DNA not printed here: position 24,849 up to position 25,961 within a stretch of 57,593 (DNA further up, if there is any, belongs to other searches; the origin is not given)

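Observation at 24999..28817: Two-gene SRAP (YedK/HMCES-like) + DnaE2-type polymerase operon with no ImuA/ImuB partner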

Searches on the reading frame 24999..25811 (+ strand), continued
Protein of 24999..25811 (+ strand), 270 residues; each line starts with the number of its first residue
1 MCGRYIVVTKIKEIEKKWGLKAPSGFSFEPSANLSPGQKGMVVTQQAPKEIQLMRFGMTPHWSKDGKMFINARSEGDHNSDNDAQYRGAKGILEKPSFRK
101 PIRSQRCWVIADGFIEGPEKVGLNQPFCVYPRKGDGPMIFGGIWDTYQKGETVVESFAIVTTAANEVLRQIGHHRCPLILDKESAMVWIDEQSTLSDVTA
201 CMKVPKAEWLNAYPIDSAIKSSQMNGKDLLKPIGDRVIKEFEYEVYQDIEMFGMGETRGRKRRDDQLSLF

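Call 64: predict_structure(alignment_id=A3)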
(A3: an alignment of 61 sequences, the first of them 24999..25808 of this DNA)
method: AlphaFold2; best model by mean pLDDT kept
length: 270 residues; sequences in the alignment: 61
mean_pLDDT: 88.7   pTM: 0.83
mean pLDDT of the five models: 88.7, 88.0, 87.9, 87.2, 86.5
residues with pLDDT >= 90: 212; 70-90: 27; 50-70: 18; < 50: 13
segments of 3 or more residues with pLDDT < 50: 244-248, 266-270
pLDDT, mean of each block of 10 residues (from residue 1): 85 92 92 95 97 97 90 92 90 94 97 95 95 87 95 96 95 95 96 96 94 96 92 91 51 54 48
secondary structure, 60 per line:
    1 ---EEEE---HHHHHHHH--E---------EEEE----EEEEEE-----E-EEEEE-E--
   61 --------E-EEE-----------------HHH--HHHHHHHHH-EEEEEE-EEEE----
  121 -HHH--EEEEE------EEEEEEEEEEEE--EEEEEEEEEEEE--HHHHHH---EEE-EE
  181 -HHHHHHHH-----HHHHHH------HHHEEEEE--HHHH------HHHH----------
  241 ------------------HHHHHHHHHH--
elements in order: E4-7 H11-18 E31-34 E39-44 E52-56 E71-73 H96-104 E106-111 E113-116 E127-131 E138-149 E152-163 H166-171 E175-177 H182-189 H195-200 E210-214 H217-220 H227-230 H259-268

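Call 67: fold_search(model_id=the predicted structure, library=pdb)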
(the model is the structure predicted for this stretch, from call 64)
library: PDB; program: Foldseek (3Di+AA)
matches with E <= 10: 251; with E <= 0.001: 21
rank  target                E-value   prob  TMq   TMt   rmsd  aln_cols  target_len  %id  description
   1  5ko9                  4.5e-16  1.00  0.70  0.75   3.4       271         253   24  Crystal Structure of the SRAP Domain of Human HMCES Protein (released 2016-08-24)
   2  6oeb_A                1.0e-15  1.00  0.71  0.74   3.1       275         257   24  Crystal structure of HMCES SRAP domain in complex with 3' overhang DNA (released 2019-04-10)
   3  6oov_A                1.0e-15  1.00  0.70  0.76   3.3       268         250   25  Crystal structure of HMCES SRAP domain in complex with palindromic 3' overhang DNA (released 2019-05-15)
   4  6oea_A                2.4e-15  1.00  0.70  0.73   3.7       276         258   24  Crystal structure of HMCES SRAP domain in complex with longer 3' overhang DNA (released 2019-04-10)
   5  6kcq_B                3.1e-15  1.00  0.68  0.81   3.4       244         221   23  Crystal structure of yedK with ssDNA containing an abasic site (released 2019-07-10)
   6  6oov_B                3.2e-15  1.00  0.71  0.77   2.9       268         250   24  Crystal structure of HMCES SRAP domain in complex with palindromic 3' overhang DNA (released 2019-05-15)
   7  6kbz_D                3.2e-15  1.00  0.68  0.81   3.4       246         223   23  Crystal structure of yedK with ssDNA containing a tetrahydrofuran abasic site (released 2019-07-10)
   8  2f20_A                3.2e-15  1.00  0.67  0.77   3.7       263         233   22  X-ray Crystal Structure of Protein BT_1218 from Bacteroides thetaiotaomicron. Northeast Structural Genomics Consortium (released 2005-11-22)
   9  6kbu_A                3.9e-15  1.00  0.66  0.83   3.2       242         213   24  Crystal structure of yedK (released 2019-07-10)
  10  6kbz_H                4.4e-15  1.00  0.68  0.82   3.3       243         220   24  Crystal structure of yedK with ssDNA containing a tetrahydrofuran abasic site (released 2019-07-10)
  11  2f20_B                4.6e-15  1.00  0.68  0.79   3.0       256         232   23  X-ray Crystal Structure of Protein BT_1218 from Bacteroides thetaiotaomicron. Northeast Structural Genomics Consortium (released 2005-11-22)
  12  6nua_A                7.5e-15  1.00  0.68  0.81   4.1       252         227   23  DNA-protein crosslink between E. coli YedK and ssDNA containing an abasic site (released 2019-06-26)
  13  6nuh_A                1.2e-14  1.00  0.68  0.80   3.3       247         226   23  Non-covalent DNA-protein complex between E. coli YedK and ssDNA containing an abasic site analog (released 2019-06-26)
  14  6kbu_B                1.8e-14  1.00  0.66  0.83   3.3       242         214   23  Crystal structure of yedK (released 2019-07-10)
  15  8d2m_B                2.9e-14  1.00  0.69  0.83   3.1       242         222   23  Covalent Schiff base complex of YedK C2A and abasic DNA (released 2023-04-12)
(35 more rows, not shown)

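Call 93: search_solved_structures(query=A3, max_evalue=0.00001, show_alignments=3)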
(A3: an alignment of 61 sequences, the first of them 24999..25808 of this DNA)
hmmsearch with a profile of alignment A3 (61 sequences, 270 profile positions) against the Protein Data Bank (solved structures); distinct sequences matched with E-value up to 0.00001: 11.
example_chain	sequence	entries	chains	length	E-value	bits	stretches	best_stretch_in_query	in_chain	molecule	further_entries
2f20_A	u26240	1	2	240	2e-37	131.9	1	40-228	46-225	conserved hypothetical protein, with conserved domain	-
5ko9_A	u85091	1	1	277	2.6e-18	69.3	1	135-240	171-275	Embryonic stem cell-specific 5-hydroxymethylcytosine-binding protein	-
6oe7_A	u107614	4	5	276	2.6e-18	69.3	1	135-240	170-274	Embryonic stem cell-specific 5-hydroxymethylcytosine-binding protein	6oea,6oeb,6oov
6kcq_B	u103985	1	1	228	1.3e-17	67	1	30-239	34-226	SOS response-associated protein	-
6kbs_B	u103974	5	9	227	2.6e-17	66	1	31-239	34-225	SOS response-associated protein | SOS response-associated peptidase YedK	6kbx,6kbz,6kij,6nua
8d2m_A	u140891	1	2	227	2.8e-17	65.9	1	31-239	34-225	Abasic site processing protein YedK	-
6nuh_A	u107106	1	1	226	3.6e-17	65.5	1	31-237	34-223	SOS response-associated peptidase YedK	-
2icu_A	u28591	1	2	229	5.6e-17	64.9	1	30-235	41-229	Hypothetical protein yedK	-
6kbu_B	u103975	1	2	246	1.4e-16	63.6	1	31-235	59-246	SOS response-associated protein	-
2bdv_A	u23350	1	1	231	5.4e-10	42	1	102-235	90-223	phage-related conserved hypothetical protein, BB2244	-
1zn6_A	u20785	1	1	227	2.7e-08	36.4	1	97-218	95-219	phage-related conserved hypothetical protein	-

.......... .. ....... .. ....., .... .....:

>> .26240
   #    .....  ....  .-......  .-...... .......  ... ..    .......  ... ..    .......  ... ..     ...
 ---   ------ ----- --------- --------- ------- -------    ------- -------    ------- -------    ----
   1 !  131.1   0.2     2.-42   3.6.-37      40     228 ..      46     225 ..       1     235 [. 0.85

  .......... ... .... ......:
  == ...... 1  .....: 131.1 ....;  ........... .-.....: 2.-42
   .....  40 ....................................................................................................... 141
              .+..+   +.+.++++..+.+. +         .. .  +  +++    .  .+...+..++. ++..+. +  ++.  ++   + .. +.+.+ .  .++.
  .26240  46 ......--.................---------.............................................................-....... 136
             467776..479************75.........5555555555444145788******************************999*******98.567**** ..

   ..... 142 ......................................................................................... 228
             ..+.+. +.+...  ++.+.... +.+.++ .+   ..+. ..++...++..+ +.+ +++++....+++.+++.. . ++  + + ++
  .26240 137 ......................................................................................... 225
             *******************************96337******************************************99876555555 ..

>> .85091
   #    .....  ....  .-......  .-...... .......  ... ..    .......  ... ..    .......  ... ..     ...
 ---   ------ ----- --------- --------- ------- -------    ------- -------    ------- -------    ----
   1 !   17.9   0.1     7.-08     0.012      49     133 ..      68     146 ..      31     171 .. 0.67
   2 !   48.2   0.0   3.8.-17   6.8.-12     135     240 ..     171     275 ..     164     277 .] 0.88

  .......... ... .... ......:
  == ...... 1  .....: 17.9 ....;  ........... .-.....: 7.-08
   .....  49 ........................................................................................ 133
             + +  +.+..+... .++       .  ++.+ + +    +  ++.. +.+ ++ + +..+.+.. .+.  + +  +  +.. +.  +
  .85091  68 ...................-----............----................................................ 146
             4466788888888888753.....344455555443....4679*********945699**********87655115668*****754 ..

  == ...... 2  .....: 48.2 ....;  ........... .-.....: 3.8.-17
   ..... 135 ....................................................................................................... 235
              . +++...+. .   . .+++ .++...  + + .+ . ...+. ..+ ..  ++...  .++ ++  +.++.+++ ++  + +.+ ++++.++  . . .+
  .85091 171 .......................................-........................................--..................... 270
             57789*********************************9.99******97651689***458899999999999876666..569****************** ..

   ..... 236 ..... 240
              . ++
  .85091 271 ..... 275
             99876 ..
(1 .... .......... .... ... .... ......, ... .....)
